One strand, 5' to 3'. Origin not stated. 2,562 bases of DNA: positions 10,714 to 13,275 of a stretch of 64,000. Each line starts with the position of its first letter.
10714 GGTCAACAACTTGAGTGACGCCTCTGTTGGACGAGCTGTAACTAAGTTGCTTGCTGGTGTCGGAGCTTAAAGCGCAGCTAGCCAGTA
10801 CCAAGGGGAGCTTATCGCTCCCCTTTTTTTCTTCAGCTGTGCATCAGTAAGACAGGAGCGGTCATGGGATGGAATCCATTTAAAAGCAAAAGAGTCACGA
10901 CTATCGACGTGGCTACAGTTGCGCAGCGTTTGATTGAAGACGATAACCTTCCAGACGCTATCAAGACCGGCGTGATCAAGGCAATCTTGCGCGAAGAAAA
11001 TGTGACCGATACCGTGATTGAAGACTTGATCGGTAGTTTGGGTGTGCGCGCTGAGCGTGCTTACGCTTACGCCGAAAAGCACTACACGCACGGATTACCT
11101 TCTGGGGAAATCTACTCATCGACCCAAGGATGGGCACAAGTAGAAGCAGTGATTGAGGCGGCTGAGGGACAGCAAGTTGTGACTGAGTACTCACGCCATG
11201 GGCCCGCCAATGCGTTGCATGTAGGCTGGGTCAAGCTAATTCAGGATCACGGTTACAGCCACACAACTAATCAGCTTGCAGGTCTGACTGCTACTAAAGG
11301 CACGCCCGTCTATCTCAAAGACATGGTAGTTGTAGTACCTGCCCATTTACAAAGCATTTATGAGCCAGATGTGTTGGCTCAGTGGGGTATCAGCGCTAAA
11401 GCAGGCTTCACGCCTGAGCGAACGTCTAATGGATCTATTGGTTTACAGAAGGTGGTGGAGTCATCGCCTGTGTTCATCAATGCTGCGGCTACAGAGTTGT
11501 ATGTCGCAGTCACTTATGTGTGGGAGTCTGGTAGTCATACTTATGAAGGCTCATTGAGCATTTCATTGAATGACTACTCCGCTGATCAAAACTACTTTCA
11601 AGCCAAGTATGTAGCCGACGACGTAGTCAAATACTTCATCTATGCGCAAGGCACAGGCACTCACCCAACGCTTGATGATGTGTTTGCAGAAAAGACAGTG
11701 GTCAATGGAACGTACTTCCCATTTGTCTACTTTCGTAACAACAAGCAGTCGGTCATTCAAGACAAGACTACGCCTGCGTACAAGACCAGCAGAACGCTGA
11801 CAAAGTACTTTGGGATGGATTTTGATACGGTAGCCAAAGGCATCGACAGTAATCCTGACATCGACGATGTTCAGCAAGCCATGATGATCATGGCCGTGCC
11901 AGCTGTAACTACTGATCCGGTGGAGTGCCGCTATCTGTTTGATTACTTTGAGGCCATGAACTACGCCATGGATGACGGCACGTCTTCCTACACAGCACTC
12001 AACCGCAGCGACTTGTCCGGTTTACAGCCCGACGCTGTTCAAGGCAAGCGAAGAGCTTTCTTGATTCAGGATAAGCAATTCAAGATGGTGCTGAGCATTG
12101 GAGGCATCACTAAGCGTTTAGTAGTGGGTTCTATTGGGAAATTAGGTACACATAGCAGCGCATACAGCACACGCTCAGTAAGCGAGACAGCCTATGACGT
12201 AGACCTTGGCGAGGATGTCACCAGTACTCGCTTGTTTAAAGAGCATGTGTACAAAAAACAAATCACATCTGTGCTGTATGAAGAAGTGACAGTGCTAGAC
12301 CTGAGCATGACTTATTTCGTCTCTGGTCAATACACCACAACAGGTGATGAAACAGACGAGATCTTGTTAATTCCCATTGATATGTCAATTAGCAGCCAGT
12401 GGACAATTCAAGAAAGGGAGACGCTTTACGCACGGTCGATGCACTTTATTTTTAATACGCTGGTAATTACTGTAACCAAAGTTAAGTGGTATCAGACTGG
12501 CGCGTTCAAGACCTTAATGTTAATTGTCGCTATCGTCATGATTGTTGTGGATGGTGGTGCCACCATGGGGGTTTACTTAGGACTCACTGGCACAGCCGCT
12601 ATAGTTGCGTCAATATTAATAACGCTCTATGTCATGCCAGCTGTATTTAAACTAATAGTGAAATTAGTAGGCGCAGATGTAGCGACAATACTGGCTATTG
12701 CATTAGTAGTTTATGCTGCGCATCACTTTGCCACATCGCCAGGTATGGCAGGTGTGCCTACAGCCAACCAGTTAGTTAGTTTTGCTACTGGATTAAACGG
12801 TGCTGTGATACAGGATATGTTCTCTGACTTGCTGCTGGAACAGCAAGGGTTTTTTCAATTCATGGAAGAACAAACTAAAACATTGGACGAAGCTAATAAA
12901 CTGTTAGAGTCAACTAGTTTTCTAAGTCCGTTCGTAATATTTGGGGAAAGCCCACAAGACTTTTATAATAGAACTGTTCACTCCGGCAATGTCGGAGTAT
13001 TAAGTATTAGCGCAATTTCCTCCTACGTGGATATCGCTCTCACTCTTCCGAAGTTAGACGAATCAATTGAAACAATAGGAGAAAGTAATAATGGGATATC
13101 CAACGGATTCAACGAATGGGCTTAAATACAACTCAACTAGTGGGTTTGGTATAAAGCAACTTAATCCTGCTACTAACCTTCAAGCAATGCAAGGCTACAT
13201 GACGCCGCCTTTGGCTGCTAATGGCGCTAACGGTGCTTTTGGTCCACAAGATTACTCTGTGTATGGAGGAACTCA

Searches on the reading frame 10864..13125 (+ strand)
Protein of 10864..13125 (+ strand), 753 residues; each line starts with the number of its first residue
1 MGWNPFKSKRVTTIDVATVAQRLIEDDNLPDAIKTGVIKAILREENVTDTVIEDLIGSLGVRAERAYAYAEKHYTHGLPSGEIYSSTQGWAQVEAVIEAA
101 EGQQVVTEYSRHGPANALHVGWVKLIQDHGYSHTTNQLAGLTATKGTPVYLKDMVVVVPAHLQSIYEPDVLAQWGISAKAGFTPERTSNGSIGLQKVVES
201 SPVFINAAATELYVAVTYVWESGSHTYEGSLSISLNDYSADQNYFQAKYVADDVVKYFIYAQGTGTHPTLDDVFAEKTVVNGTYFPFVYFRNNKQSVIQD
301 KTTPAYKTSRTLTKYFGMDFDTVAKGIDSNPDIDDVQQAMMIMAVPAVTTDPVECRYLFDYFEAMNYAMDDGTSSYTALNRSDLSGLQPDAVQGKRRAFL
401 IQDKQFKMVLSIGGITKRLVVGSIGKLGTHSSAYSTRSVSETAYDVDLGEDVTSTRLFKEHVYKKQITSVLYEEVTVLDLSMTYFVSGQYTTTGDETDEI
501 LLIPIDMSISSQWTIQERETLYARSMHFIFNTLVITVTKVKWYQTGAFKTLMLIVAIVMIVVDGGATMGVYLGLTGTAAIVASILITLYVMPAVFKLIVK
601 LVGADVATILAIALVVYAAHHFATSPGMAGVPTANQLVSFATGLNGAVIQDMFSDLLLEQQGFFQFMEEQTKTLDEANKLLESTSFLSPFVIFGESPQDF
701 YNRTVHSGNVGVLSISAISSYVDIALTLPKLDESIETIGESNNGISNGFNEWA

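Call 70: find_related_loci(query=window:10864-13125:+, collection=viral_contigs, flank=10000)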
Query window:10864-13125:+ (753 aa) in viral_contigs; peptide patterns used: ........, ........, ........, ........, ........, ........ (x = any residue, [..] = any of these).
41 stretches matched a pattern; 24 encode a relative of the query (tblastn E <= 1e-3); 23 distinct loci.
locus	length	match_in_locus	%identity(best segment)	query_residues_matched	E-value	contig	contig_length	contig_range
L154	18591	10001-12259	97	1-753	0e+0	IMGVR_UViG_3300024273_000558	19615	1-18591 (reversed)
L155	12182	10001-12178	53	6-740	0e+0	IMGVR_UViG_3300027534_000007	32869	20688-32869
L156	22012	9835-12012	53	6-740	0e+0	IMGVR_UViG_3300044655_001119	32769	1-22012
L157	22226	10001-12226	49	1-740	0e+0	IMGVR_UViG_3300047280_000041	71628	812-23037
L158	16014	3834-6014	52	6-741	0e+0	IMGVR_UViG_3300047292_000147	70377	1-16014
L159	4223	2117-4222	52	6-713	0e+0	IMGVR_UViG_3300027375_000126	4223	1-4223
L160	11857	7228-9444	50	6-752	0e+0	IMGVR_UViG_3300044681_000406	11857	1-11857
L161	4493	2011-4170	50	1-740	0e+0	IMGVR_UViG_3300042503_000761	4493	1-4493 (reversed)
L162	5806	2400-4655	48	1-740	0e+0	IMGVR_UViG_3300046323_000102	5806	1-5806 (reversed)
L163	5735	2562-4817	44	1-740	0e+0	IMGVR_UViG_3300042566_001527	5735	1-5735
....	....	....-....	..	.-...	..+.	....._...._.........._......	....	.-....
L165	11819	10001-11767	47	1-590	6e-173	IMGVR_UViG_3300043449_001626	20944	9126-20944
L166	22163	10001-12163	40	6-740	2e-158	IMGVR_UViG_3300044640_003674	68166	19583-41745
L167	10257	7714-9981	37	1-735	2e-140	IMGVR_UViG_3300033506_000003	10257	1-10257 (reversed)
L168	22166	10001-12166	36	12-735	2e-134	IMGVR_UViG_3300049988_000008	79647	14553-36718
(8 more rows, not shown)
